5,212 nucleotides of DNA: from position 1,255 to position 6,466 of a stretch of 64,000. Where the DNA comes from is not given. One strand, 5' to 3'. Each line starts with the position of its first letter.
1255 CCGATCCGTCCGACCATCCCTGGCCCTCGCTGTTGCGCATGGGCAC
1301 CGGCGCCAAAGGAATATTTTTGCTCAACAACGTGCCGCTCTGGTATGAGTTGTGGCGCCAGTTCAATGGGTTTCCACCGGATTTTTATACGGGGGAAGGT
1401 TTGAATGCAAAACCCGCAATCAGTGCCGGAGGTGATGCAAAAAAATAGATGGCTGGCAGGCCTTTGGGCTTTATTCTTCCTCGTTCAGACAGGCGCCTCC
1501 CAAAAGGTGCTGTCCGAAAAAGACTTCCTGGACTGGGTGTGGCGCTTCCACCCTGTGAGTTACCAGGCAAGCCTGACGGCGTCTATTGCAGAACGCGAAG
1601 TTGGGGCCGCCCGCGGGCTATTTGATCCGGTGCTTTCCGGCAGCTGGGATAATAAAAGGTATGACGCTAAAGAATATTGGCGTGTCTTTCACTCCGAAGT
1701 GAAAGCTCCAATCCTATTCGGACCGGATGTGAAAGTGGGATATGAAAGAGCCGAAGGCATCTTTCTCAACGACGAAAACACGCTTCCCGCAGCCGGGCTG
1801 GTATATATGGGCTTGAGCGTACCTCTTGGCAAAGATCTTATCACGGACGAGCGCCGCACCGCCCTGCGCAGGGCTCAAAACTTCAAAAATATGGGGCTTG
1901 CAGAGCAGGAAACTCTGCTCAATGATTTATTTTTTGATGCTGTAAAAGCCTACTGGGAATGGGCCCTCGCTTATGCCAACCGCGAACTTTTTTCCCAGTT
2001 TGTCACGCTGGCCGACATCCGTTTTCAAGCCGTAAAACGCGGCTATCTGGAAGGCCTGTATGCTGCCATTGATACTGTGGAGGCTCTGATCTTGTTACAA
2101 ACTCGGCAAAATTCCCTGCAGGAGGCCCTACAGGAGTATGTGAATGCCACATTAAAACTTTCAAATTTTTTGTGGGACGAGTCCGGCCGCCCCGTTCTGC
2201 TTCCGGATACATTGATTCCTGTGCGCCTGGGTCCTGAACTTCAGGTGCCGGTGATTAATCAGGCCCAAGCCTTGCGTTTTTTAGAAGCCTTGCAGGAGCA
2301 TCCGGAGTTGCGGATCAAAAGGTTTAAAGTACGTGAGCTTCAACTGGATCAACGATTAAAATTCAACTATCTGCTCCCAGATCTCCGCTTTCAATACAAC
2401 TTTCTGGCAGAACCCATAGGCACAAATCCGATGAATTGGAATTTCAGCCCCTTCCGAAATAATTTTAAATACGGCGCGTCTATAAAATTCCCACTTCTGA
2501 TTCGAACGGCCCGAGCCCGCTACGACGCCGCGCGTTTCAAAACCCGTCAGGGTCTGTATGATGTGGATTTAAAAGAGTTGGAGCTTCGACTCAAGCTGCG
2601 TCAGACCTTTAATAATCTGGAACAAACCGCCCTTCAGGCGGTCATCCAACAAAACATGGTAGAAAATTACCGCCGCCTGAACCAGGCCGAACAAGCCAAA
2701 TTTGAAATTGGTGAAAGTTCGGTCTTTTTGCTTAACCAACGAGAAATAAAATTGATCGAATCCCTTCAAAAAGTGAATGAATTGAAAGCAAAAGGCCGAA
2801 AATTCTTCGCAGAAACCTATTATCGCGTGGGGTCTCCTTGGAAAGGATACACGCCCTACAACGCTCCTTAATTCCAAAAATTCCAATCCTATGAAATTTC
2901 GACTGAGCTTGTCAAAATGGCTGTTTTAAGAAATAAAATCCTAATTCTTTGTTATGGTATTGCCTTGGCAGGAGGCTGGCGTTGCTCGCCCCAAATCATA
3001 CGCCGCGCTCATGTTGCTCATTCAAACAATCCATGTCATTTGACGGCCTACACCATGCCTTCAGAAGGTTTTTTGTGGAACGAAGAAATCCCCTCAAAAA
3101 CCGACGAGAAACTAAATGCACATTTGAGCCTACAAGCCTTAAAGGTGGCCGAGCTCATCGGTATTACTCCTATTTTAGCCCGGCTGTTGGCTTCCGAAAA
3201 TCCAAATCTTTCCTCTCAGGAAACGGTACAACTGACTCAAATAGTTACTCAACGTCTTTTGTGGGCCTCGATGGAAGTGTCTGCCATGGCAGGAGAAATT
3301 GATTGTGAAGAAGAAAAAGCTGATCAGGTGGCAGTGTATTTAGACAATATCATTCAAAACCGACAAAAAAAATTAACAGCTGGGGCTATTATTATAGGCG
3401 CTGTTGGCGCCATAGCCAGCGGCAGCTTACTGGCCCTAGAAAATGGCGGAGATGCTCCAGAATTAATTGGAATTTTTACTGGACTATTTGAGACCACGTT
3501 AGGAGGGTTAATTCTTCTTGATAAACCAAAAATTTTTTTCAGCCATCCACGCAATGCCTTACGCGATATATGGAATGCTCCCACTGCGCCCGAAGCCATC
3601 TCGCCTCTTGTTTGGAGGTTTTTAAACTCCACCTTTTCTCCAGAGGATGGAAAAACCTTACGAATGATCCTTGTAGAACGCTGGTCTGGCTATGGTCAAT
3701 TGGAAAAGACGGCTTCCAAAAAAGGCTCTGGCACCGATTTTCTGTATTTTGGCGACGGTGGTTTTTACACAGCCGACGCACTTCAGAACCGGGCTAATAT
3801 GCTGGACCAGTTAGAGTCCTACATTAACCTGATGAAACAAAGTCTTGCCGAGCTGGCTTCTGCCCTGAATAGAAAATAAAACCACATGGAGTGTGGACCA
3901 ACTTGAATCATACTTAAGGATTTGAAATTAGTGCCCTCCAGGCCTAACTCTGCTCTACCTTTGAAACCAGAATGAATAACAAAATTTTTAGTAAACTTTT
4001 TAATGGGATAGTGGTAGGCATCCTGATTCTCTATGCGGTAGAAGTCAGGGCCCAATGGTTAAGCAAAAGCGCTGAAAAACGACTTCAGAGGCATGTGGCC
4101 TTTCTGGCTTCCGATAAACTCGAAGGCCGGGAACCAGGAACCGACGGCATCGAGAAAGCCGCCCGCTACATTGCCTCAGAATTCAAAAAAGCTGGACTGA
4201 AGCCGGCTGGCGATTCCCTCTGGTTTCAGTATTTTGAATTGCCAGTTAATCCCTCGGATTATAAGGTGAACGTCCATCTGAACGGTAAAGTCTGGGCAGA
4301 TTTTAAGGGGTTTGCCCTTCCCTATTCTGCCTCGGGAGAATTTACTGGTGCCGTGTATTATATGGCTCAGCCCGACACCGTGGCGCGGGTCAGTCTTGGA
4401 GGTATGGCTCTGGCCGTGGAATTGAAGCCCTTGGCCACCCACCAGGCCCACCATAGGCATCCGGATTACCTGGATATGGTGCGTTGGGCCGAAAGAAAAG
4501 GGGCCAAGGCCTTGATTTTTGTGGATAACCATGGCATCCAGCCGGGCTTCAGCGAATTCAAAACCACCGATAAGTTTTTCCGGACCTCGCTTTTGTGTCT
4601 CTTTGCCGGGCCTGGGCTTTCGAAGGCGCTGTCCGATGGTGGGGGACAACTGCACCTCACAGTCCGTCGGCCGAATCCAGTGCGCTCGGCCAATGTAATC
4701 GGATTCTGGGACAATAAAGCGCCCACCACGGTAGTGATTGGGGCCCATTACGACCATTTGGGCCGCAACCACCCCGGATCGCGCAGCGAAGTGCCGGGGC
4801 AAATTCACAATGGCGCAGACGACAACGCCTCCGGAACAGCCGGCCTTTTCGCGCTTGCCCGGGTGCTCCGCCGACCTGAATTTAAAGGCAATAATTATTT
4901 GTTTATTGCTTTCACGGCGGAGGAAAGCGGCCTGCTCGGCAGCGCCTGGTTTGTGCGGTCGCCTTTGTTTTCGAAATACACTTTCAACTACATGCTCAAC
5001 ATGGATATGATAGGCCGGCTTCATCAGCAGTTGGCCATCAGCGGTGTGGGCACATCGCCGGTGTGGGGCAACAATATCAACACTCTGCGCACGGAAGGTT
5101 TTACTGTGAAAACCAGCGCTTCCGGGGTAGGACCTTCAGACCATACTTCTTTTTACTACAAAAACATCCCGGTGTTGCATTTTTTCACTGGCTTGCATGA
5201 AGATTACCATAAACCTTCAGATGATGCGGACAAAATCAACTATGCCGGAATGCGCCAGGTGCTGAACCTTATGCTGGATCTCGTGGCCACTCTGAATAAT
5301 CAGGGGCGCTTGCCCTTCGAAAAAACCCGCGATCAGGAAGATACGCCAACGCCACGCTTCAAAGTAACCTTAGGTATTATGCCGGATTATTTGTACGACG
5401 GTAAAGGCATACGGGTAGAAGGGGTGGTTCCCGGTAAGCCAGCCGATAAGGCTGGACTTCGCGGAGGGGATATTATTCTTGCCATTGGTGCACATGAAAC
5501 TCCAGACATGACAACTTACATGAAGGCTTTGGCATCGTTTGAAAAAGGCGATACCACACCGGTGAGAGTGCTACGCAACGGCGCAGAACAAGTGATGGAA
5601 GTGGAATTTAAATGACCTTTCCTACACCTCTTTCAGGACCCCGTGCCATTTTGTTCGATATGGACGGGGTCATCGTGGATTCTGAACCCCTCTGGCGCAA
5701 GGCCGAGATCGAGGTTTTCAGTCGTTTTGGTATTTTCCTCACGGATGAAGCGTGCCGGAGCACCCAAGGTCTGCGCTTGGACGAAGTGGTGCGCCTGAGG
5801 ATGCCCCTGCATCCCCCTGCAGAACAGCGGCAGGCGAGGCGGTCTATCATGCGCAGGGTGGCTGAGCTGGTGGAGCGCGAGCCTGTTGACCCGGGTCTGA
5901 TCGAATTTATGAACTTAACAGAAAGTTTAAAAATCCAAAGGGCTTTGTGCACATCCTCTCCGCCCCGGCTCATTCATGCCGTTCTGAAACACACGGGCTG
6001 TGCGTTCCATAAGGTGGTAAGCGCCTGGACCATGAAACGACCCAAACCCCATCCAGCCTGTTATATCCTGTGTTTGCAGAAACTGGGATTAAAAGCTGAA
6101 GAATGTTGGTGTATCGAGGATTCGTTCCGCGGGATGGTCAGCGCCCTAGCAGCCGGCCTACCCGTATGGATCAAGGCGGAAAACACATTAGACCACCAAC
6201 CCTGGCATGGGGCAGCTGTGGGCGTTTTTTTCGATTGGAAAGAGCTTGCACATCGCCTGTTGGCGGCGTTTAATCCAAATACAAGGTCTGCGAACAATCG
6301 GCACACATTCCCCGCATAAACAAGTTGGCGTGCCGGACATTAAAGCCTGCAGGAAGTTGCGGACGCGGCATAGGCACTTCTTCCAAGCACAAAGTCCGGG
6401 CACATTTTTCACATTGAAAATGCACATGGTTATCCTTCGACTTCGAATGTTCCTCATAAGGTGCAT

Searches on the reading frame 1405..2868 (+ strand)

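Call 80: search_protein_families(library=pfam, proteins=[window:1405-2868:+], max_evalue=0.00001)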
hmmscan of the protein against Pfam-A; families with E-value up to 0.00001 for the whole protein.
window:1405-2868:+ (488 aa): 1 family
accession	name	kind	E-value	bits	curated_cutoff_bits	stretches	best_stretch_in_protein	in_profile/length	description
PF02321.23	OEP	-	1.4e-32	113.5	22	2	294-462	7-173/187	Outer membrane efflux protein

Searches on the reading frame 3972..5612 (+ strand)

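Call 80: search_protein_families(library=pfam, proteins=[window:3972-5612:+], max_evalue=0.00001)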
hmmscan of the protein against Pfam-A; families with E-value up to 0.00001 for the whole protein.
window:3972-5612:+ (547 aa): 4 families
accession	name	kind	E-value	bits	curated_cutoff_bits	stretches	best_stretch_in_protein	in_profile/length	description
PF04389.22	Peptidase_M28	-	5.9e-38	131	21.3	1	241-437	1-192/193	Peptidase family M28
PF13180.12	PDZ_2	-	2.2e-10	41.1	27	1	467-545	3-79/80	PDZ domain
PF17820.7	PDZ_6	-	1.5e-07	31.4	27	1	482-516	2-36/54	PDZ domain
PF00595.29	PDZ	-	1.5e-06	28.9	23.2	1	467-527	12-74/81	PDZ domain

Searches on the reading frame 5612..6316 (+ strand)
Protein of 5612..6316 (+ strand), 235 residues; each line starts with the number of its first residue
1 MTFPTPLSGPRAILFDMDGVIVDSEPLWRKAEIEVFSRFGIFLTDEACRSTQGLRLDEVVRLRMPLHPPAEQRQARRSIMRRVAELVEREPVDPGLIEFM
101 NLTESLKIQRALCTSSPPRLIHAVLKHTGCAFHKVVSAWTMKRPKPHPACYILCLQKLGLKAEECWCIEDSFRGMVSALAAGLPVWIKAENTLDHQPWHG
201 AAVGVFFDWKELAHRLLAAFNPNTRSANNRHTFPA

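Call 80: search_protein_families(library=pfam, proteins=[window:5612-6316:+], max_evalue=0.00001)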
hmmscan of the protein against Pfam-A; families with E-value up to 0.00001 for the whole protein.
window:5612-6316:+ (235 aa): 2 families
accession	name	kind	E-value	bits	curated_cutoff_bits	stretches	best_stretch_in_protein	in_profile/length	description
PF00702.32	Hydrolase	-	6.3e-24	85.9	26.4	1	11-182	2-191/191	haloacid dehalogenase-like hydrolase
PF13419.12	HAD_2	-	2.4e-23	83.6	23.8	1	13-185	1-175/178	Haloacid dehalogenase-like hydrolase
